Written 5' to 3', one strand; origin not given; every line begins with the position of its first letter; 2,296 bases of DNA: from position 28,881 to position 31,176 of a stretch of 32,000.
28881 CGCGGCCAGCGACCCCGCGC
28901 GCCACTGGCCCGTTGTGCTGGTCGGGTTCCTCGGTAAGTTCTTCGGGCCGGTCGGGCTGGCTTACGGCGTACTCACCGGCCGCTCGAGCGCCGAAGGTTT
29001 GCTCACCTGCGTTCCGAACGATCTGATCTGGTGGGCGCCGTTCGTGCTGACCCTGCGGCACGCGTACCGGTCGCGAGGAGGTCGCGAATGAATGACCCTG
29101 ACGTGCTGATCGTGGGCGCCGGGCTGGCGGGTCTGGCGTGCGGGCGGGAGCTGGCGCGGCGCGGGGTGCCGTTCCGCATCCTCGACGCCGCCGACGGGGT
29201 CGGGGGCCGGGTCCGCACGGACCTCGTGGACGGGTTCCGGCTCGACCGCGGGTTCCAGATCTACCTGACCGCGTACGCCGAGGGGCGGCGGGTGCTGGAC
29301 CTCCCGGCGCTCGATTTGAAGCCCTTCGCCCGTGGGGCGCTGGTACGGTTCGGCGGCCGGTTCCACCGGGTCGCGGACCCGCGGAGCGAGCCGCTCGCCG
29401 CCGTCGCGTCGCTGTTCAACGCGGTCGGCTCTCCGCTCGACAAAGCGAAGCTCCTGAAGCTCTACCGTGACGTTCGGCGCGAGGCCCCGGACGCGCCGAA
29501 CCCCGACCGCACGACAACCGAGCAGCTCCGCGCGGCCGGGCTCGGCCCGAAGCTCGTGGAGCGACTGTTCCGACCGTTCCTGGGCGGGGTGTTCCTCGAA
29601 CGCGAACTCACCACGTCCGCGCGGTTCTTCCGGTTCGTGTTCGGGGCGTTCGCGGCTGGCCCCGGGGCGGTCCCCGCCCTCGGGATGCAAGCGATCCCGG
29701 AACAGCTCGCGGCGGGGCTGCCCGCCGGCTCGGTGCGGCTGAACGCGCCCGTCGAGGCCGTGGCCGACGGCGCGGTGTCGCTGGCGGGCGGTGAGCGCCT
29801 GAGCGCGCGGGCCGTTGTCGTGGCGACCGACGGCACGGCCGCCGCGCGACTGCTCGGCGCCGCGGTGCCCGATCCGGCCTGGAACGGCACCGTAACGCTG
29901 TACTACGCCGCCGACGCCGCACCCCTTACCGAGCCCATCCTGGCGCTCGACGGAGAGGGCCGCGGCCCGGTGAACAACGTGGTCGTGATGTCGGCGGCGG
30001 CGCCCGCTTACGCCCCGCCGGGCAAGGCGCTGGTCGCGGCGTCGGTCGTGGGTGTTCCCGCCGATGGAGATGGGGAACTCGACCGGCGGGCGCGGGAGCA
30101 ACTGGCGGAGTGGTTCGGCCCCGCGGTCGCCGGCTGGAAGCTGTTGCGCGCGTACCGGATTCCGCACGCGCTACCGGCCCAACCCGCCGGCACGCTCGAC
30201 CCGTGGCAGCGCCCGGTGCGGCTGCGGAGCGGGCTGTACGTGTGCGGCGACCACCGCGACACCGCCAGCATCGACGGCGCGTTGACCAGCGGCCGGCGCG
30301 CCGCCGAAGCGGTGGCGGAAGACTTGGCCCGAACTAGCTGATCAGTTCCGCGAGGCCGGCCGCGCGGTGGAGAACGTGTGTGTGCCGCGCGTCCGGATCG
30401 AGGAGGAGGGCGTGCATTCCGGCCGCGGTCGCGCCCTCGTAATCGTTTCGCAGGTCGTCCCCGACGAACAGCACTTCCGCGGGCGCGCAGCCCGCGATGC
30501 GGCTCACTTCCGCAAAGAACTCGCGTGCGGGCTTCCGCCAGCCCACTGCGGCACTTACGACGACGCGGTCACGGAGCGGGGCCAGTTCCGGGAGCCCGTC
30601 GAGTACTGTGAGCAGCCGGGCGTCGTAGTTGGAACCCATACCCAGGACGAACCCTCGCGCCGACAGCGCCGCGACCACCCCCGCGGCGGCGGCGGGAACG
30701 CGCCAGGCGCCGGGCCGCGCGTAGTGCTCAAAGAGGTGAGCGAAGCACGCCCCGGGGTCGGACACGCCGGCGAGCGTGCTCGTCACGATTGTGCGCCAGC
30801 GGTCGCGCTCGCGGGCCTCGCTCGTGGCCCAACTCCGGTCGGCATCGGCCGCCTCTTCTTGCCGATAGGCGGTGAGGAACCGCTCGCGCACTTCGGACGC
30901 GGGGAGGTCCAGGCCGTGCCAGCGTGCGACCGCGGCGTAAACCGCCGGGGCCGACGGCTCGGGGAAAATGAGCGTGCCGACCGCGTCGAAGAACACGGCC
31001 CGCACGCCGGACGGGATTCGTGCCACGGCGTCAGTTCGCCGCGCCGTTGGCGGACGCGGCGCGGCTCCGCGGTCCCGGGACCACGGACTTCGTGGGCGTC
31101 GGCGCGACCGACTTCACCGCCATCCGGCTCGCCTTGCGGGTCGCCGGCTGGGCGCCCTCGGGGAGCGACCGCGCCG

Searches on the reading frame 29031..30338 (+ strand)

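Call 10: search_protein_families(library=pfam, proteins=[window:29031-30338:+], max_evalue=0.001)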
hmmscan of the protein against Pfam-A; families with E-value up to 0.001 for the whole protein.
window:29031-30338:+ (436 aa): 5 families
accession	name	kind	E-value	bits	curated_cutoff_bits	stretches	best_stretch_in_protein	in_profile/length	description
PF01593.30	Amino_oxidase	-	3.8e-46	158.7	19.8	1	32-428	1-442/443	Flavin containing amine oxidoreductase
PF13450.12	NAD_binding_8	-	5.2e-14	52.7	21.9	1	27-87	1-63/68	NAD(P)-binding Rossmann-like domain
PF01494.25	FAD_binding_3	-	1.6e-05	24.8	22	1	24-55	3-34/349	FAD binding domain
PF01266.30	DAO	-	1.7e-05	25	27.9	1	24-58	1-35/353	FAD dependent oxidoreductase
PF00890.30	FAD_binding_2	-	0.00012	21.8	20.4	1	24-59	1-36/414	FAD binding domain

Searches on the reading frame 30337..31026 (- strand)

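Call 10: search_protein_families(library=pfam, proteins=[window:30337-31026:-], max_evalue=0.001)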
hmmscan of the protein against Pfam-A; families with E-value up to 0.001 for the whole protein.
window:30337-31026:- (230 aa): 3 families
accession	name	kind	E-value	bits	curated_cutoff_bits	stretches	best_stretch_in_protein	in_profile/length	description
PF00702.32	Hydrolase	-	6.2e-13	50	26.4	1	8-203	1-191/191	haloacid dehalogenase-like hydrolase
PF13242.12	Hydrolase_like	-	6.8e-10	39.2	22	1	163-210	2-49/75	HAD-hyrolase-like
PF13419.12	HAD_2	-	1.1e-06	29.3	23.8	1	118-207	88-176/178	Haloacid dehalogenase-like hydrolase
